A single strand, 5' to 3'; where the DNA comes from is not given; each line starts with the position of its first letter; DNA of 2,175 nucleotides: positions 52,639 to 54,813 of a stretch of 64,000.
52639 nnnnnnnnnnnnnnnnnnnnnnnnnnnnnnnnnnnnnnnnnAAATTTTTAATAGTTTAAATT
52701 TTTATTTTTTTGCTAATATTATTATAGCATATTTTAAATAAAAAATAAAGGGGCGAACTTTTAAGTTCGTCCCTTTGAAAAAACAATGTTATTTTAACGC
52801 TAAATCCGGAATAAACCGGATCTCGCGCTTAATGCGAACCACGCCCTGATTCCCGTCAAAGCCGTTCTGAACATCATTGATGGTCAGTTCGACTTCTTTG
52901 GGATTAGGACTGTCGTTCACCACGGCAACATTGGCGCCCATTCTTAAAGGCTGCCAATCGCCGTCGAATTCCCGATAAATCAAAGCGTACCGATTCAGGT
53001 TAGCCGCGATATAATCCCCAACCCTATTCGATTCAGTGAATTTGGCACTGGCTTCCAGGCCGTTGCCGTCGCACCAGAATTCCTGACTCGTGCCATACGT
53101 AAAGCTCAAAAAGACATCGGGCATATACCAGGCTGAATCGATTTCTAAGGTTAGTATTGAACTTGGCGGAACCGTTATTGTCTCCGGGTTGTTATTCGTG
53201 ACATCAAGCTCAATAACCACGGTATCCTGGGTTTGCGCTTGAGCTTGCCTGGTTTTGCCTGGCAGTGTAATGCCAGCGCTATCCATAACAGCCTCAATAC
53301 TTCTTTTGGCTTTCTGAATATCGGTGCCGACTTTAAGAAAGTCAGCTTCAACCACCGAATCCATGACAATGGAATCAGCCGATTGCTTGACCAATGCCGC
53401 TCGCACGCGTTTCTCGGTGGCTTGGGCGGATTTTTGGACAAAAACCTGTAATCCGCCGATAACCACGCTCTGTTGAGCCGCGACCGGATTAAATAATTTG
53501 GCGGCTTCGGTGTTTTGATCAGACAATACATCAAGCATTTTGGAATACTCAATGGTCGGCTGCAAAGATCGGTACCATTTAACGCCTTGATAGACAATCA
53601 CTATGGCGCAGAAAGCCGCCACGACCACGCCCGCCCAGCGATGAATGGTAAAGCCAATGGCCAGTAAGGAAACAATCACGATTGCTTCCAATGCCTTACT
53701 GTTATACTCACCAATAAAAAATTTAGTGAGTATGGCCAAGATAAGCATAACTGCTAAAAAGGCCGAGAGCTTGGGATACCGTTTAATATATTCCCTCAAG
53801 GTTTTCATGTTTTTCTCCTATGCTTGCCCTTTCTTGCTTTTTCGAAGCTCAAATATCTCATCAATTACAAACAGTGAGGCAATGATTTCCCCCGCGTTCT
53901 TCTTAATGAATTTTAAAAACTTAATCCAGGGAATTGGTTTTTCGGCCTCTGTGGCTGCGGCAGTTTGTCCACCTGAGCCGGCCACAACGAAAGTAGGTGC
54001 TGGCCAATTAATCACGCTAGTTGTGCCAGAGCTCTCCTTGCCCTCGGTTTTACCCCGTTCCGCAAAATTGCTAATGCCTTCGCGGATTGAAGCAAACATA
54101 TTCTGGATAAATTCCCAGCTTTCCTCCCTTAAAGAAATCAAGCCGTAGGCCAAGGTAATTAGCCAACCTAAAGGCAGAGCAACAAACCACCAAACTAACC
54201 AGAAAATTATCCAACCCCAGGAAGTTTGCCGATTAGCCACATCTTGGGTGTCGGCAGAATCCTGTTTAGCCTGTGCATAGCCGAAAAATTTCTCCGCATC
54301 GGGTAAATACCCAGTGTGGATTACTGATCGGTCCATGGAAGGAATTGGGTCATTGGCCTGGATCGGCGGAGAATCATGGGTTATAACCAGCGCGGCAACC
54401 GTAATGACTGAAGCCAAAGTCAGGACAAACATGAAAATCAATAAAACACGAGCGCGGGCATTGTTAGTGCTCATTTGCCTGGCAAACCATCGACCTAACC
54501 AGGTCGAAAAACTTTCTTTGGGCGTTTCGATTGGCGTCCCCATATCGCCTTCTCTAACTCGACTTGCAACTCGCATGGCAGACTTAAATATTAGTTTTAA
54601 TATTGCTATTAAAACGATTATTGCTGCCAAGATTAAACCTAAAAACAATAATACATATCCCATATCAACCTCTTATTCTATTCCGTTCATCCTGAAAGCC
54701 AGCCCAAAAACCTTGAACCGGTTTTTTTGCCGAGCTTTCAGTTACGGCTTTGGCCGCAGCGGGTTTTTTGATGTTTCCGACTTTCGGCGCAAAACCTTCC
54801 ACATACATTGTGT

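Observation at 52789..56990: Uncharacterised three-gene envelope operon divergent from an SPFH gene, with a small palindromic GC-rich insertion in the shared promoter region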

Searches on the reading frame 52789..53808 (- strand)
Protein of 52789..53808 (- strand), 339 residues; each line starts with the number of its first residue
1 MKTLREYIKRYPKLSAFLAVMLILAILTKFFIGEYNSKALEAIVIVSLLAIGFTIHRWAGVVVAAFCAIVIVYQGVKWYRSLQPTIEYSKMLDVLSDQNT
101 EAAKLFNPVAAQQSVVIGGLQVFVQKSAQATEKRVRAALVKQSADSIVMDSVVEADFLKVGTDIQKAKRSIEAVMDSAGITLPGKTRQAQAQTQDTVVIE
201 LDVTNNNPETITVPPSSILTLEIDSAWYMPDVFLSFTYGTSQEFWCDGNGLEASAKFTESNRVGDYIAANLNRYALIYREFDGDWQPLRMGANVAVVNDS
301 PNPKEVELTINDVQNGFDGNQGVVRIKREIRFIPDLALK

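Call 10: search_protein_families(library=pfam, proteins=[window:52789-53808:-], max_evalue=1)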
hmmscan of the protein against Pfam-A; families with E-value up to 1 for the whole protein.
window:52789-53808:- (339 aa): 2 families
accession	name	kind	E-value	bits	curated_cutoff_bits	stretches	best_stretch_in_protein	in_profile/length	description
PF01292.26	Ni_hydr_CYTB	-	0.0017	18.6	30.1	1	18-80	13-69/179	Prokaryotic cytochrome b561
PF09843.14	DUF2070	-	0.15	10.8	30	1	3-82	3-65/561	Predicted membrane protein (DUF2070)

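Call 11: search_protein_families(library=ncbifam, proteins=[window:52789-53808:-], max_evalue=1)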
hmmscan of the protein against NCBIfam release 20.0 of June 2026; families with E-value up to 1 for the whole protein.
window:52789-53808:- (339 aa): 0 families

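Call 12: search_protein_families(library=padloc, proteins=[window:52789-53808:-], max_evalue=1)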
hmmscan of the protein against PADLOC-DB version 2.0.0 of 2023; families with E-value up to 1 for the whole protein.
window:52789-53808:- (339 aa): 0 families

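Call 13: search_protein_families(library=phrogs, proteins=[window:52789-53808:-], max_evalue=1)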
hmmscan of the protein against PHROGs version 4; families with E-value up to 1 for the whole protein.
window:52789-53808:- (339 aa): 1 family
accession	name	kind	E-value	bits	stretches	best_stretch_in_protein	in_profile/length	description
phrog_944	-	moron, auxiliary metabolic gene and host takeover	0.72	10.5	0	15-82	122-195/235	membrane protein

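Call 16: find_homologous_proteins(query=window:52789-53808:-, max_evalue=0.001)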
Query window:52789-53808:- (339 aa): 1 proteins with E <= 0.001 among 3668 candidates.
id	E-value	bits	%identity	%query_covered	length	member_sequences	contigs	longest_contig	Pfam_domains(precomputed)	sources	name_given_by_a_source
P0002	2.6e-217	738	100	100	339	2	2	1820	-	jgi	jgi:hypothetical protein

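Call 31: predict_structure(protein=window:52789-53808:-)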
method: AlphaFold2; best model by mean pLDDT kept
length: 339 residues; sequences in the alignment: 1
mean_pLDDT: 42.6   pTM: 0.30
mean pLDDT of the five models: 42.6, 41.5, 39.0, 35.8, 34.8
residues with pLDDT >= 90: 0; 70-90: 15; 50-70: 101; < 50: 223
segments of 3 or more residues with pLDDT < 50: 79-198, 202-206, 225-293, 299-304, 312-322, 334-339
pLDDT, mean of each block of 10 residues (from residue 1): 65 72 66 54 65 63 67 58 32 31 27 25 26 28 24 23 35 36 29 43 52 58 44 44 32 27 22 28 31 49 50 43 55 45
secondary structure, 60 per line:
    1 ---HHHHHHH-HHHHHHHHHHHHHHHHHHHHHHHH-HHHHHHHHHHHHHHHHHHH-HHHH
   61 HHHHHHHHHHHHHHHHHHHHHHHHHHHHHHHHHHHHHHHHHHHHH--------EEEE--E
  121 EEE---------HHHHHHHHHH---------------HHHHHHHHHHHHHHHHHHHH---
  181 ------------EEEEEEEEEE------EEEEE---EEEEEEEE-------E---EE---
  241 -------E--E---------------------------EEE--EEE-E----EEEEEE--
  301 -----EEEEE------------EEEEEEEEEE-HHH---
elements in order: H4-10 H12-35 H37-55 H57-105 E114-117 E120-123 H133-142 H158-177 E193-202 E209-213 E217-224 E279-281 E284-286 E293-298 E306-310 E323-332

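Call 87: search_protein_families(library=pfam, alignment_id=A7, max_evalue=1)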
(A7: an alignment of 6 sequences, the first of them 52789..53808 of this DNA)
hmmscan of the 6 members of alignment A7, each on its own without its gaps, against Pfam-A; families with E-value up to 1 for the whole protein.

A. member 1, window:52789-53808:- (339 aa): 2 families
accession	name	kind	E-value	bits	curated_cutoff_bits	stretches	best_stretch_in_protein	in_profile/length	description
PF01292.26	Ni_hydr_CYTB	-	0.0017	18.6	30.1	1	18-80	13-69/179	Prokaryotic cytochrome b561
PF09843.14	DUF2070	-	0.15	10.8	30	1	3-82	3-65/561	Predicted membrane protein (DUF2070)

B. families by the number of members that match (of 6 scanned): 14 families
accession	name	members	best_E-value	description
PF06480.20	FtsH_ext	2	0.32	FtsH Extracellular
PF01292.26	Ni_hydr_CYTB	1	0.0017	Prokaryotic cytochrome b561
PF10399.14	UCR_Fe-S_N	1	0.0062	Ubiquitinol-cytochrome C reductase Fe-S subunit TAT signal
PF13829.11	DUF4191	1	0.0087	Domain of unknown function (DUF4191)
PF13567.11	DUF4131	1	0.0091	Domain of unknown function (DUF4131)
PF06341.16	DUF1056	1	0.013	Protein of unknown function (DUF1056)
PF24961.1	NfeD_membrane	1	0.014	NfeD integral membrane domain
PF23021.3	6TM_2nd_PGAP2IP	1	0.046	PGAP2IP, second transmembrane domain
PF23933.1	DUF7269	1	0.065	Family of unknown function (DUF7269)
PF19473.4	DUF6010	1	0.083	Family of unknown function (DUF6010)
PF09843.14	DUF2070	1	0.15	Predicted membrane protein (DUF2070)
PF12609.13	DUF3774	1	0.16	Wound-induced protein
PF14017.11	DUF4233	1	0.39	Protein of unknown function (DUF4233)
PF01034.25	Syndecan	1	0.73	Syndecan domain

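Call 88: search_solved_structures(query=A7, max_evalue=10, show_alignments=2)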
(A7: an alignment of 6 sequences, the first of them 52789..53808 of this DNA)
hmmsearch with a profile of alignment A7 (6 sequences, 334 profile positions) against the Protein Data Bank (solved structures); distinct sequences matched with E-value up to 10: 20.
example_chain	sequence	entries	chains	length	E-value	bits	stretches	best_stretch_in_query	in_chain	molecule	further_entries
4rhz_A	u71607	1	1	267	0.044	16.1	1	159-261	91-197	Cry23AA1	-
5x2m_A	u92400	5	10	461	0.16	14.2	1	77-122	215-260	Taste receptor, type 1, member 2a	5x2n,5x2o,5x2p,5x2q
8bl3_A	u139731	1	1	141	0.19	14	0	285-317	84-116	scIg12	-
7w77_D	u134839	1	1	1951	0.23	13.7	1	59-112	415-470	Sodium channel protein type 3 subunit alpha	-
7w7f_D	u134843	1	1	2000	0.24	13.7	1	59-112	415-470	Sodium channel protein type 3 subunit alpha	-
8bl6_A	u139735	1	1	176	0.34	13.2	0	286-317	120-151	dIG14-scdim-EF62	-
2e6z_A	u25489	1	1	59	0.52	12.6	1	238-269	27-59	Transcription elongation factor SPT5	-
6j8e_A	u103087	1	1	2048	0.7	12.1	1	60-110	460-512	Sodium channel protein type 2 subunit alpha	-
6j8g_A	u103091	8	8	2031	1.4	11.1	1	59-128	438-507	Sodium channel protein type 9 subunit alpha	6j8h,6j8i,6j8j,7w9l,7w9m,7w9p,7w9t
21tp_A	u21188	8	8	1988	1.5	11.1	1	59-128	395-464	Sodium channel protein type 9 subunit alpha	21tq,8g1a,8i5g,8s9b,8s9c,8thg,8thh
7xve_A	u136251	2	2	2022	1.5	11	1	59-128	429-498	Sodium channel protein type 9 subunit alpha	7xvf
8xmo_A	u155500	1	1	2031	1.5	11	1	59-128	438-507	Sodium channel protein type 9 subunit alpha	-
8xmm_A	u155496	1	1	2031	1.5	11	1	59-128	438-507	Sodium channel protein type 9 subunit alpha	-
8i5b_A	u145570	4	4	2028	1.5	11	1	59-128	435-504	Sodium channel protein type 9 subunit alpha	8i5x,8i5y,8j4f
7w9k_A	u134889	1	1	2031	1.5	11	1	59-128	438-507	Sodium channel protein type 9 subunit alpha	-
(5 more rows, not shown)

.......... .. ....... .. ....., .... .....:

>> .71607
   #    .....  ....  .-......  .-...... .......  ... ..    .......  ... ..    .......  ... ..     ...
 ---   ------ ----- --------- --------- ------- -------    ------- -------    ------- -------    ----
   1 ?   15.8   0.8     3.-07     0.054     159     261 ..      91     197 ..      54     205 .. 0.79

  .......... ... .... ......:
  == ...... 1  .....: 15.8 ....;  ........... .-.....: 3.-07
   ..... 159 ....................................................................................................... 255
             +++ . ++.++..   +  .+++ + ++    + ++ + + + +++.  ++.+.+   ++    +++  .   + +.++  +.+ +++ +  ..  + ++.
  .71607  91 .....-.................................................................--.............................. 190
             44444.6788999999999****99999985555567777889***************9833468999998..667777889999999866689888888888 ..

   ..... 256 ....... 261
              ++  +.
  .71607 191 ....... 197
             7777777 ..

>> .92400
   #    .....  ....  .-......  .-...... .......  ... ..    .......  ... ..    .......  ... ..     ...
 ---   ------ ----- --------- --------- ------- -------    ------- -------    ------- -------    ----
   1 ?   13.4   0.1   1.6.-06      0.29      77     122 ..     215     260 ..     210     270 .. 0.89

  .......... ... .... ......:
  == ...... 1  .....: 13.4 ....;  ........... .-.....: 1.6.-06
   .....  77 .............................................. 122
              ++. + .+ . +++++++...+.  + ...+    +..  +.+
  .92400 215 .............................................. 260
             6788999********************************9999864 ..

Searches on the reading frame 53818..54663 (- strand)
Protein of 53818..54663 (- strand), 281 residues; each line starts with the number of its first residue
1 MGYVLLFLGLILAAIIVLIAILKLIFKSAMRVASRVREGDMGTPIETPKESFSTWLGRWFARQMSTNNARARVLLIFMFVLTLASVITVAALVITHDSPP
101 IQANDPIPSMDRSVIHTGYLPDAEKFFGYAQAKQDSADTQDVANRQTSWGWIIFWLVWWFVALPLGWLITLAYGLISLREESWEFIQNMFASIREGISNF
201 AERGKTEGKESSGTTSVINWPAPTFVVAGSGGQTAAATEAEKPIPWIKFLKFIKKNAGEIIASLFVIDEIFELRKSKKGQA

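Call 10: search_protein_families(library=pfam, proteins=[window:53818-54663:-], max_evalue=1)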
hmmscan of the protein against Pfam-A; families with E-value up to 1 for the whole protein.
window:53818-54663:- (281 aa): 1 family
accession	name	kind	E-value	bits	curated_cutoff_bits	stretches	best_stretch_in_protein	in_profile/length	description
PF24989.1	DUF7776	-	0.25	12.3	27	1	182-225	26-69/70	Domain of unknown function (DUF7776)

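Call 11: search_protein_families(library=ncbifam, proteins=[window:53818-54663:-], max_evalue=1)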
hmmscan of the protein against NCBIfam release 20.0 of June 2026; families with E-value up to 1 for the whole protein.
window:53818-54663:- (281 aa): 2 families
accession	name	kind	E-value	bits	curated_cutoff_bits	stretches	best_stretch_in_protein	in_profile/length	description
NF009290.0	PRK12650.1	equivalog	0.0049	14.8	980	1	9-95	504-590/966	DUF4040 family protein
NF041043.1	BPSS1780_fam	subfamily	0.011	15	90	1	5-103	89-173/247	BPSS1780 family membrane protein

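Call 12: search_protein_families(library=padloc, proteins=[window:53818-54663:-], max_evalue=1)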
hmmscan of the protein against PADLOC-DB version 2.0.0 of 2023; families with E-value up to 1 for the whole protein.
window:53818-54663:- (281 aa): 0 families

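Call 13: search_protein_families(library=phrogs, proteins=[window:53818-54663:-], max_evalue=1)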
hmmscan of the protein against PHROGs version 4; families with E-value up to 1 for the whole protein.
window:53818-54663:- (281 aa): 1 family
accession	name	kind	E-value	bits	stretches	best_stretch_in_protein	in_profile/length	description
phrog_37973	-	unknown function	0.24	12.6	1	246-275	9-38/54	-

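Call 17: find_homologous_proteins(query=window:53818-54663:-, max_evalue=0.001)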
Query window:53818-54663:- (281 aa): 2 proteins with E <= 0.001 among 3454 candidates.
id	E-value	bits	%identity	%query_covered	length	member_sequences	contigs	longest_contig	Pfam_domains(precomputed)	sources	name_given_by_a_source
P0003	2.6e-164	563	100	90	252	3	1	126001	-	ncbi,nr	ncbi:hypothetical protein C4546_04360 [Candidatus Parcubacteria bacterium]|nr:MAG: hypothetical prot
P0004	2.0e-70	255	46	99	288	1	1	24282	-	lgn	-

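Call 18: find_encoding_contigs(protein=P0004, flank=10000, max_places=6)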
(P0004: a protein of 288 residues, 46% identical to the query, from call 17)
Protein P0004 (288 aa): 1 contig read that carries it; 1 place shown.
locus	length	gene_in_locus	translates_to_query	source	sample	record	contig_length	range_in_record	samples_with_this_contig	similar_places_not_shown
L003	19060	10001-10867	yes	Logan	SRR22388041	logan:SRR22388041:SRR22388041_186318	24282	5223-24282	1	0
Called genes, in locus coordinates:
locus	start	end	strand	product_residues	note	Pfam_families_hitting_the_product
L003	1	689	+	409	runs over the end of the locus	PF00089:Trypsin, PF13365:Trypsin_2, PF13180:PDZ_2, PF00595:PDZ, PF17820:PDZ_6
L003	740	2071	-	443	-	PF03951:Gln-synt_N, PF00120:Gln-synt_C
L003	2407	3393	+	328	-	PF03462:PCRF, PF00472:RF-1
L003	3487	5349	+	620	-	PF13230:GATase_4, PF13522:GATase_6, PF13537:GATase_7, PF01380:SIS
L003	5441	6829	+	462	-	PF03772:Competence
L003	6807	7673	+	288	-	PF00753:Lactamase_B (weak), PF12706:Lactamase_B_2 (weak)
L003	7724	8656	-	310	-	PF01145:Band_7 (weak)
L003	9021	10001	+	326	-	-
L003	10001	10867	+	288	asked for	-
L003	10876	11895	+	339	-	-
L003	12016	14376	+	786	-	PF08450:SGL (faint), PF13449:Phytase-like (faint), PF24684:Vgb_lyase (weak), PF25021:TEN_NHL (faint), PF01731:Arylesterase (faint), PF23500:DUF7133 (faint), PF01436:NHL (weak), PF10282:Lactonase (weak)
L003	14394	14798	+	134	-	-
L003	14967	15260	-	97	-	PF13248:Zn_ribbon_3 (weak), PF13240:Zn_Ribbon_1 (weak)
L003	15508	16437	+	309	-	-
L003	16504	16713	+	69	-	-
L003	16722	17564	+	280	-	PF23343:REP_ORF2-G2P, PF20199:RepSA (faint)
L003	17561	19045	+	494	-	PF00239:Resolvase, PF07508:Recombinase, PF13408:Zn_ribbon_recom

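Call 93: search_protein_families(library=pfam, proteins=[L003:7724-8656:-], max_evalue=0.01)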
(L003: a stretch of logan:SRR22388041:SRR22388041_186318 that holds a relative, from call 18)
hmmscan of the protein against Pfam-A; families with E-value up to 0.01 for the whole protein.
L003:7724-8656:- (310 aa): 1 family
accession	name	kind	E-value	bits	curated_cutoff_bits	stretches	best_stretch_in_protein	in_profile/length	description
PF01145.31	Band_7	-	2.4e-08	34.7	23.6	1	77-235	48-166/176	SPFH domain / Band 7 family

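Call 105: search_protein_families(library=pfam, alignment_id=A8, max_evalue=0.1)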
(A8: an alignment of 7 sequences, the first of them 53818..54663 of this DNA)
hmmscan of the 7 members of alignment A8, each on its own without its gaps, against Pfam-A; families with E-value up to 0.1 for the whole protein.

A. member 1, window:53818-54663:- (281 aa): 0 families

B. families by the number of members that match (of 7 scanned): 11 families
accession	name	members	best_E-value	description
PF01956.21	EMC3_TMCO1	1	0.00043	Integral membrane protein EMC3/TMCO1-like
PF06024.17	Orf78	1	0.0026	Orf78 (ac78)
PF11157.13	DUF2937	1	0.0042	Protein of unknown function (DUF2937)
PF13664.11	DUF4149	1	0.0091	Domain of unknown function (DUF4149)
PF17158.10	MASE4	1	0.012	Membrane-associated sensor, integral membrane domain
PF15420.11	Abhydrolase_9_N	1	0.014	Alpha/beta-hydrolase family N-terminus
PF12553.13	DUF3742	1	0.018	Protein of unknown function (DUF3742)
PF13786.12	DUF4179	1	0.026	Domain of unknown function (DUF4179)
PF14828.11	Amnionless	1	0.026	Amnionless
PF18971.5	CagA_N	1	0.059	CagA protein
PF00335.26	Tetraspanin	1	0.07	Tetraspanin family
